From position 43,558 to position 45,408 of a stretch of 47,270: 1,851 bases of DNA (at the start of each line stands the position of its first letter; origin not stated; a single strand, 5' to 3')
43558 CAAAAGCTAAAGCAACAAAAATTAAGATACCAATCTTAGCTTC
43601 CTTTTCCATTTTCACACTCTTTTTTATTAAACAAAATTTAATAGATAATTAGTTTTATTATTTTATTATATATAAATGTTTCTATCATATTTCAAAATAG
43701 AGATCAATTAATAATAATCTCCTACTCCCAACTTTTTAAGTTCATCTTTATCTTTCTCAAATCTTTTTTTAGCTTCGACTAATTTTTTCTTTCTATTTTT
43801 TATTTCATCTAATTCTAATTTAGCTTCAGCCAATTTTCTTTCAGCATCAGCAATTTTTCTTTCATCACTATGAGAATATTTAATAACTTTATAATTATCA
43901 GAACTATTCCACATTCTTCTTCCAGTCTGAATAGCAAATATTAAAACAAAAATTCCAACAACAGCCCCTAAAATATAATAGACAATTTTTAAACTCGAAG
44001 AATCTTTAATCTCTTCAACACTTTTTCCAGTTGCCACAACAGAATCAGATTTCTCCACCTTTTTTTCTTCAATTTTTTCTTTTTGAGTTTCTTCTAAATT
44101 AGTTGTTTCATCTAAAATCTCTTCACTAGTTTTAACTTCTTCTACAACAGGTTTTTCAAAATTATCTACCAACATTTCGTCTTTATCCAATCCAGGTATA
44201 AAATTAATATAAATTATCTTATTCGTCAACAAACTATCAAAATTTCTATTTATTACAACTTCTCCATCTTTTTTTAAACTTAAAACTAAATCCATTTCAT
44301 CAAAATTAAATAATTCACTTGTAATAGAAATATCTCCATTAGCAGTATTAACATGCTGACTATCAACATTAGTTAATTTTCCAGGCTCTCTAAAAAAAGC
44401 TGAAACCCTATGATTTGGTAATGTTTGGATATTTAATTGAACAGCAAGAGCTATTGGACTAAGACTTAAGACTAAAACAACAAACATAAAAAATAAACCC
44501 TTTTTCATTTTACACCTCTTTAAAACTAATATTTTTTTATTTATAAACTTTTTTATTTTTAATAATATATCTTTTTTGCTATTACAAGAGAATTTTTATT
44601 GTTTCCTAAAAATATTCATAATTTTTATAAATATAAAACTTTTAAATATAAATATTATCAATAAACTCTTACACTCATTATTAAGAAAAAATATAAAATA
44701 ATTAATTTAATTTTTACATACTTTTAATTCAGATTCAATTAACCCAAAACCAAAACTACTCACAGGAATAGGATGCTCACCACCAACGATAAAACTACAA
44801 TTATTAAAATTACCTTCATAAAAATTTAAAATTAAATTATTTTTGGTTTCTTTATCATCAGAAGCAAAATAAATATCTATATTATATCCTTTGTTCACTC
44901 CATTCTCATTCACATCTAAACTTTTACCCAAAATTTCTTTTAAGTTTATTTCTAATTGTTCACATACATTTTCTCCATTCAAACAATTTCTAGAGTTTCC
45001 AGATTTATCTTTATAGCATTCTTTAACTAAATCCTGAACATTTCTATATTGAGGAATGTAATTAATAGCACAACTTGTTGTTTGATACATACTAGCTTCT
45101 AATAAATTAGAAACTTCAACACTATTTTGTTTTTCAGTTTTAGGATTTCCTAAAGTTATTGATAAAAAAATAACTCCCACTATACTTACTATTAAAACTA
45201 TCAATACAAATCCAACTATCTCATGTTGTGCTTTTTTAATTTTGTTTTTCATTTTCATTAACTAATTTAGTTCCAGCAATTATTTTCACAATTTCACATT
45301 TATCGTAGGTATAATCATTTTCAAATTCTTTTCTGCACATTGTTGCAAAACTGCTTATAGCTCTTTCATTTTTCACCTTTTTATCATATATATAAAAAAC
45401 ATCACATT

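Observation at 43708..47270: Translationally coupled operon of four pilin-like, disulfide-rich proteins plus membrane/adhesin genes: candidate undescribed surface-appendage module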

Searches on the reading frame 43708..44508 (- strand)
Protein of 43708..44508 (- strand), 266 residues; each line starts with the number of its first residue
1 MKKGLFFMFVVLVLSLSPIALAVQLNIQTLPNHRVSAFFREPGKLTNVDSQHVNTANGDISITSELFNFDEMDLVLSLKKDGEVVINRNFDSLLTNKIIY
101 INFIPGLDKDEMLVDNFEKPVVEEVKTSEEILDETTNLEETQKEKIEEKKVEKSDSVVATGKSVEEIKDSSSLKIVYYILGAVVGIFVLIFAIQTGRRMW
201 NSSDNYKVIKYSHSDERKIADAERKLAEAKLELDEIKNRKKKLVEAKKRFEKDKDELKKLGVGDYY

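Call 5: search_protein_families(library=pfam, max_evalue=1, proteins=[window:43708-44508:-])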
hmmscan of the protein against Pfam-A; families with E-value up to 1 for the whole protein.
window:43708-44508:- (266 aa): 3 families
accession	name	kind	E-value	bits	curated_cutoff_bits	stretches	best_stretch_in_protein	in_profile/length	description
PF09314.17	DUF1972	-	0.013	15.5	25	1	157-194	77-114/186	Domain of unknown function (DUF1972)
PF23973.1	DUF7299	-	0.059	13.9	27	1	175-214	5-44/77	Family of unknown function (DUF7299)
PF04791.21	LMBR1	-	0.57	9.4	31.9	0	174-242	160-237/510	LMBR1-like membrane protein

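Call 6: search_protein_families(library=ncbifam, max_evalue=1, proteins=[window:43708-44508:-])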
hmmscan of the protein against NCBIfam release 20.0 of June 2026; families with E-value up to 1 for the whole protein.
window:43708-44508:- (266 aa): 2 families
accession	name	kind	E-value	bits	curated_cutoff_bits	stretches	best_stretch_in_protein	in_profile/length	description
NF033483.0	PknB_PASTA_kin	equivalog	0.0011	18.1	450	1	124-254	283-410/563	Stk1 family PASTA domain-containing Ser/Thr kinase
NF005592.0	PRK07322.1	subfamily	0.028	13.8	143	1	118-168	90-140/180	adenine phosphoribosyltransferase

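Call 84: search_protein_families(library=phrogs, max_evalue=0.01, proteins=[window:43708-44508:-])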
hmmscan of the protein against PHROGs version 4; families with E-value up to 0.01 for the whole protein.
window:43708-44508:- (266 aa): 0 families

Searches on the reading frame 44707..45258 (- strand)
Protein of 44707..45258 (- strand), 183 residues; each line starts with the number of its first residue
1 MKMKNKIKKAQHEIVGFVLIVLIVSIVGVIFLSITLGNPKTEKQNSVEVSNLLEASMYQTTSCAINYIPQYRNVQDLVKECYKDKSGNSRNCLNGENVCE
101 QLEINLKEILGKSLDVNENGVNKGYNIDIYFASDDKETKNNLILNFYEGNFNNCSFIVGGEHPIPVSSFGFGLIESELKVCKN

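Call 5: search_protein_families(library=pfam, max_evalue=1, proteins=[window:44707-45258:-])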
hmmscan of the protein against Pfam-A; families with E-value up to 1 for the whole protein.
window:44707-45258:- (183 aa): 1 family
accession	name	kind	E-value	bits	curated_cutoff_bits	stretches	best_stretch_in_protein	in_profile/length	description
PF16962.11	ABC_export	-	0.017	14.1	29.7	1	2-48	11-57/531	Putative ABC exporter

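Call 6: search_protein_families(library=ncbifam, max_evalue=1, proteins=[window:44707-45258:-])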
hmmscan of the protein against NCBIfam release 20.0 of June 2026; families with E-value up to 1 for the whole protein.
window:44707-45258:- (183 aa): 1 family
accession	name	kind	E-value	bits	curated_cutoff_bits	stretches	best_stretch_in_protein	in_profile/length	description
NF042931.1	SAG1386_EF1546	equivalog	0.13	12.3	80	1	6-50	22-66/158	SAG1386/EF1546 family surface-associated protein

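Call 19: find_homologous_proteins(query=window:44707-45258:-, max_evalue=0.001)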
Query window:44707-45258:- (183 aa): 73 proteins with E <= 0.001 among 160 candidates.
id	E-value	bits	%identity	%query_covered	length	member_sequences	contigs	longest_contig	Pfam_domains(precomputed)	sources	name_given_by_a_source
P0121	1.3e-113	395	99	100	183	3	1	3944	-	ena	-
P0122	1.4e-100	352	88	100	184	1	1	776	-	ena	-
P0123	1.6e-96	339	85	99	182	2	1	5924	-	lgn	-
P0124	5.2e-90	318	81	96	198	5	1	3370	-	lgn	-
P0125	4.0e-87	309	77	99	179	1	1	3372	-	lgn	-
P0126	1.4e-86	307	79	97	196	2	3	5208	-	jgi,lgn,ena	-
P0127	4.4e-84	299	77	99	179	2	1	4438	-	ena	-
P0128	8.7e-84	298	77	95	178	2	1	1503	-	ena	-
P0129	2.7e-83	296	73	97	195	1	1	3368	-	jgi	jgi:hypothetical protein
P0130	3.1e-83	296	74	97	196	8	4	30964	-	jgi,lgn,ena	-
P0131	3.5e-83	296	75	96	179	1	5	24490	-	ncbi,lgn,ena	-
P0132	5.6e-83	295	74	96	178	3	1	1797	-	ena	-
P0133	5.9e-83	295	75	96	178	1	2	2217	-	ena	-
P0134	1.7e-81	290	74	97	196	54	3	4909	-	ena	-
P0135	6.9e-80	285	73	99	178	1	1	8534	-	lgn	-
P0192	4.2e-19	87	37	96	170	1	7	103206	-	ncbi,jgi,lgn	-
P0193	1.0e-15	76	41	81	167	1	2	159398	-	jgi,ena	jgi:hypothetical protein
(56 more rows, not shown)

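Call 29: predict_structure(alignment_id=A2)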
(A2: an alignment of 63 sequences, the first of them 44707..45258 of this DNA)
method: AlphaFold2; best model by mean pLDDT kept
length: 183 residues; sequences in the alignment: 63
mean_pLDDT: 87.8   pTM: 0.73
mean pLDDT of the five models: 87.8, 86.8, 86.5, 86.3, 84.1
residues with pLDDT >= 90: 114; 70-90: 47; 50-70: 19; < 50: 3
segments of 3 or more residues with pLDDT < 50: 1-3
pLDDT, mean of each block of 10 residues (from residue 1): 54 84 97 78 88 96 75 89 86 91 96 94 97 88 95 93 85 95 93
secondary structure, 60 per line:
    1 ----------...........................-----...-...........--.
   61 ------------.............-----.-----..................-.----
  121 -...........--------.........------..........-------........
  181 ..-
elements in order: H11-37 E43-45 H47-57 H74-85 H98-114 E122-132 E141-149 E156-165 E173-182

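Call 31: fold_search(model_id=the predicted structure, library=pdb)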
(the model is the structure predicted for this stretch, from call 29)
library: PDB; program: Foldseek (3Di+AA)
matches with E <= 10: 671; with E <= 0.001: 0
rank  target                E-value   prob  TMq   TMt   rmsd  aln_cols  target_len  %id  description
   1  4v8m_AX               2.4e-03  1.00  0.29  0.26   6.0        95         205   13  High-resolution cryo-electron microscopy structure of the Trypanosoma brucei ribosome (released 2014-07-09)
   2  9v26_sd               3.0e-03  0.89  0.30  0.29  22.1       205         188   12  Cryo- EM structure of 75S ribosome with A/P- & P/E- tRNAs from Entamoeba histolytica bound to antibiotic paromomycin (released 2025-10-08)
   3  6skf_Ac               3.2e-03  0.98  0.26  0.25   6.9       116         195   13  Cryo-EM Structure of T. kodakarensis 70S ribosome (released 2020-07-29)
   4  4v4b_AC               3.8e-03  0.99  0.29  0.28   7.5       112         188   15  Structure of the ribosomal 80S-eEF2-sordarin complex from yeast obtained by docking atomic models for RNA and protein (released 2014-07-09)
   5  9fny_AC               4.4e-03  0.98  0.29  0.27   6.9       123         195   12  PF30S-PF30S dimer mediated by aRDF from P. furiosus (Structure I) (released 2025-01-15)
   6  9v24_sd               4.6e-03  1.00  0.31  0.26   6.4       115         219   12  Cryo- EM structure of 75S ribosome with A/P- & P/E- tRNAs from Entamoeba histolytica (released 2025-10-15)
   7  7osa_uS3              4.9e-03  0.99  0.29  0.26   7.1       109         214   13  Pre-translocation complex of 80 S.cerevisiae ribosome with eEF2 and ligands (released 2021-12-08)
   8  9v21_sd               5.3e-03  0.99  0.31  0.26   6.5       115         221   12  Cryo- EM structure of 75S ribosome with P- tRNA from Entamoeba histolytica (released 2025-10-08)
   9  8a3w_SC               5.3e-03  0.99  0.29  0.27   6.4       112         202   12  CRYO-EM STRUCTURE OF LEISHMANIA MAJOR 80S RIBOSOME : WILD TYPE (released 2023-12-20)
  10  9axt_AG               5.3e-03  0.98  0.29  0.25   6.1       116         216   13  Non-translating S. pombe ribosome (released 2024-10-16)
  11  4v7e_BD               5.3e-03  0.75  0.28  0.25  15.4       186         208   12  Model of the small subunit RNA based on a 5.5 A cryo-EM map of Triticum aestivum translating 80S ribosome (released 2014-07-09)
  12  9v1k_sd               5.6e-03  0.99  0.30  0.27   6.0       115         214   14  Cryo- EM structure of small subunit (head) of 75S ribosome with P- tRNA from Entamoeba histolytica (released 2025-10-08)
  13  9j9h_m                6.0e-03  0.99  0.30  0.27   6.0       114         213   12  High-resolution cryo-EM structure of the Plasmodium falciparum 80S ribosome bound to RACK1 and E-tRNA (released 2025-06-04)
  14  6az1_C                6.0e-03  0.98  0.29  0.26   6.1       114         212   11  Cryo-EM structure of the small subunit of Leishmania ribosome bound to paromomycin (released 2017-12-06)
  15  8whx_d                6.4e-03  1.00  0.30  0.27   5.3        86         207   12  Cryo- EM structure of Mycobacterium smegmatis 70S ribosome and RafH. (released 2024-02-28)
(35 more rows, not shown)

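Call 64: search_protein_representatives(alignment_id=A2)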
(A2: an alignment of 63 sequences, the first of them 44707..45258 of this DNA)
Query: 63 sequences, 182 profile positions. Proteins with E-value up to 0.001 (for the whole library): 1263; up to 1e-10: 836; up to 1e-30: 167. The best 150 are listed.
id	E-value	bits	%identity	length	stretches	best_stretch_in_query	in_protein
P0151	8.8e-82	289.4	-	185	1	4-181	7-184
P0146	6.3e-81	286.6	-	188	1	3-182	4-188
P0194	1.4e-74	265.9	-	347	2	5-97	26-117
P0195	6.5e-70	250.7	-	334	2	5-94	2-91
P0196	4.9e-69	247.9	-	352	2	3-93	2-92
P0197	2.0e-65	236.1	-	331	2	4-100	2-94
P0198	2.0e-63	229.6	-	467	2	4-98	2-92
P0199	5.7e-62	224.8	-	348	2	5-104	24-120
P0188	1.0e-60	220.8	-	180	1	3-182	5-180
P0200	5.3e-59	215.2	-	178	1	5-182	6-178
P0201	6.7e-57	208.3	-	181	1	3-181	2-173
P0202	8.6e-57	208.0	-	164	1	2-145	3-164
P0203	3.9e-56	205.8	-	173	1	5-181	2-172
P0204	9.8e-56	204.5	-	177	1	5-181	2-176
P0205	1.0e-55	204.4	-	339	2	4-96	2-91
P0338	2.4e-31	125.0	-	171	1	6-181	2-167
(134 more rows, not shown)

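Call 66: search_solved_structures(query=A2, max_evalue=10)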
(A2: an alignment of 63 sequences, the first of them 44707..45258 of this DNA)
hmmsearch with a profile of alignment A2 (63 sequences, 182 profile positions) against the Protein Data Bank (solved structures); distinct sequences matched with E-value up to 10: 2.
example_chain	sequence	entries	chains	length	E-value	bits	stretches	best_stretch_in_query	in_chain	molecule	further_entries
9ivk_A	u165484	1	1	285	0.18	14.6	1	11-110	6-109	HBC599 membrane protein binder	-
8qag_A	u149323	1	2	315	0.48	13.2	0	4-52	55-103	sc-CC-6-95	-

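Call 73: find_encoding_contigs(protein=P0338, flank=10000, max_places=3)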
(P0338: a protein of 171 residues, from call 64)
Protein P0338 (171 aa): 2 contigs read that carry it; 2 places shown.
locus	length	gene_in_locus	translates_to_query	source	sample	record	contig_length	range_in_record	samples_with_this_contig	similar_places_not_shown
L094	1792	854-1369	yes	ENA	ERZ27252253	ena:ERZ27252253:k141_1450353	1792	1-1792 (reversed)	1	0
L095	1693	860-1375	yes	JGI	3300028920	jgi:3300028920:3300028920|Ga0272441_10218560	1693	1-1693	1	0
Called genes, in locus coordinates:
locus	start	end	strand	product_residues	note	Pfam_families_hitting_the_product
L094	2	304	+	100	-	?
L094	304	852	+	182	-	-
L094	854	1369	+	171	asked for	-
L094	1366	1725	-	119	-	PF25212:HVO_A0114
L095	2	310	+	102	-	?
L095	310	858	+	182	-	-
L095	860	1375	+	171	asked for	-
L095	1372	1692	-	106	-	?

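Call 74: find_encoding_contigs(protein=P0193, flank=10000, max_places=2)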
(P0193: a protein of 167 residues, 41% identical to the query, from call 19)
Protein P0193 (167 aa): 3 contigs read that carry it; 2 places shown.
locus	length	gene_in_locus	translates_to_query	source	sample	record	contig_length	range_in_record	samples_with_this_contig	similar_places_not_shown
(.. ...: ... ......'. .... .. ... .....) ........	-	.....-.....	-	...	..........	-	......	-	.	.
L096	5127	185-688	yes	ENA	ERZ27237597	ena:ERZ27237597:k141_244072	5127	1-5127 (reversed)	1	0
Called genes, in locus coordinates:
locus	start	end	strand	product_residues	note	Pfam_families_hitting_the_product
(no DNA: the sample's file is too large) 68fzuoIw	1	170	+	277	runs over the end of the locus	PF02775:TPP_enzyme_C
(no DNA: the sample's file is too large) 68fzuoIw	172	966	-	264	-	PF01026:TatD_DNase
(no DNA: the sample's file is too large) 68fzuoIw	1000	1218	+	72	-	-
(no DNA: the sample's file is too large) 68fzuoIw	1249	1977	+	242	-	PF00590:TP_methylase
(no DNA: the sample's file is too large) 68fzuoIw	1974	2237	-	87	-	PF00111:Fer2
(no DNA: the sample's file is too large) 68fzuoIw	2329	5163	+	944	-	PF00133:tRNA-synt_1, PF09334:tRNA-synt_1g, PF08264:Anticodon_1, PF19302:DUF5915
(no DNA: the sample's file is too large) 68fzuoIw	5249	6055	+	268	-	PF01978:TrmB, PF00239:Resolvase (faint), PF11495:TrmB_EBD_N (weak)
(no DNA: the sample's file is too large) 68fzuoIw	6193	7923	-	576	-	-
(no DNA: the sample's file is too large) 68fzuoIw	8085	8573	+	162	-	-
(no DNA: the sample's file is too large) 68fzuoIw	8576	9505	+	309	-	-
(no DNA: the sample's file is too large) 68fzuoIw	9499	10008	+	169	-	-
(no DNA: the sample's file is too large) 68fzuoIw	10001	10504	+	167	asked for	-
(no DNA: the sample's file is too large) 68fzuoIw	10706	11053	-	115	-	PF25212:HVO_A0114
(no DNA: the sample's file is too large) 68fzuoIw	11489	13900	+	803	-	-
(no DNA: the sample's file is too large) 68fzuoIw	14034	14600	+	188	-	-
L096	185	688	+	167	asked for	-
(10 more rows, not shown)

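Call 75: find_encoding_contigs(protein=P0192, flank=10000, max_places=2)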
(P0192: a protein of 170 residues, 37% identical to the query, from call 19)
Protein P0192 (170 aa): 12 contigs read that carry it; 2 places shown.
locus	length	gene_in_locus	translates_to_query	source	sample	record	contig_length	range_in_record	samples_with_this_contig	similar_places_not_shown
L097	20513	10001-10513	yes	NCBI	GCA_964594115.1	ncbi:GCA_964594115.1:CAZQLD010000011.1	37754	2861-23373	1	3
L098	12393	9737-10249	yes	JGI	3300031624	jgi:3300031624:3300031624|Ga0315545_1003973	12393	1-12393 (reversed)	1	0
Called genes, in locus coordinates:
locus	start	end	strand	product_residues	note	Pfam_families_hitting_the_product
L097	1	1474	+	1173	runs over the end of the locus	-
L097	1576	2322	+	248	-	-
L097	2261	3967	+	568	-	-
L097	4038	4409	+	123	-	-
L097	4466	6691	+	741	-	PF19077:Big_13 (faint)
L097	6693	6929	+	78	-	-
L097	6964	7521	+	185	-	-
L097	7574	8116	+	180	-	PF13412:HTH_24 (faint), PF01909:NTP_transf_2, PF18765:Polbeta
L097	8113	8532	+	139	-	-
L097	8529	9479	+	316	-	-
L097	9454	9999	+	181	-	-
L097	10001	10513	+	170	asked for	-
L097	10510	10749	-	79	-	-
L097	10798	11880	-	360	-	PF00535:Glycos_transf_2, PF25063:ARM_TT21_C, PF14559:TPR_19 (weak), PF13424:TPR_12 (weak), PF00515:TPR_1 (weak), PF07719:TPR_2 (weak), PF13414:TPR_11, PF13181:TPR_8, +13 more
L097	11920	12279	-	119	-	PF25212:HVO_A0114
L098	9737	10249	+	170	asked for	-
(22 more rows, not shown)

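Call 84: search_protein_families(library=phrogs, max_evalue=0.01, proteins=[window:44707-45258:-])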
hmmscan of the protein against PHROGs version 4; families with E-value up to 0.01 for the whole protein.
window:44707-45258:- (183 aa): 0 families
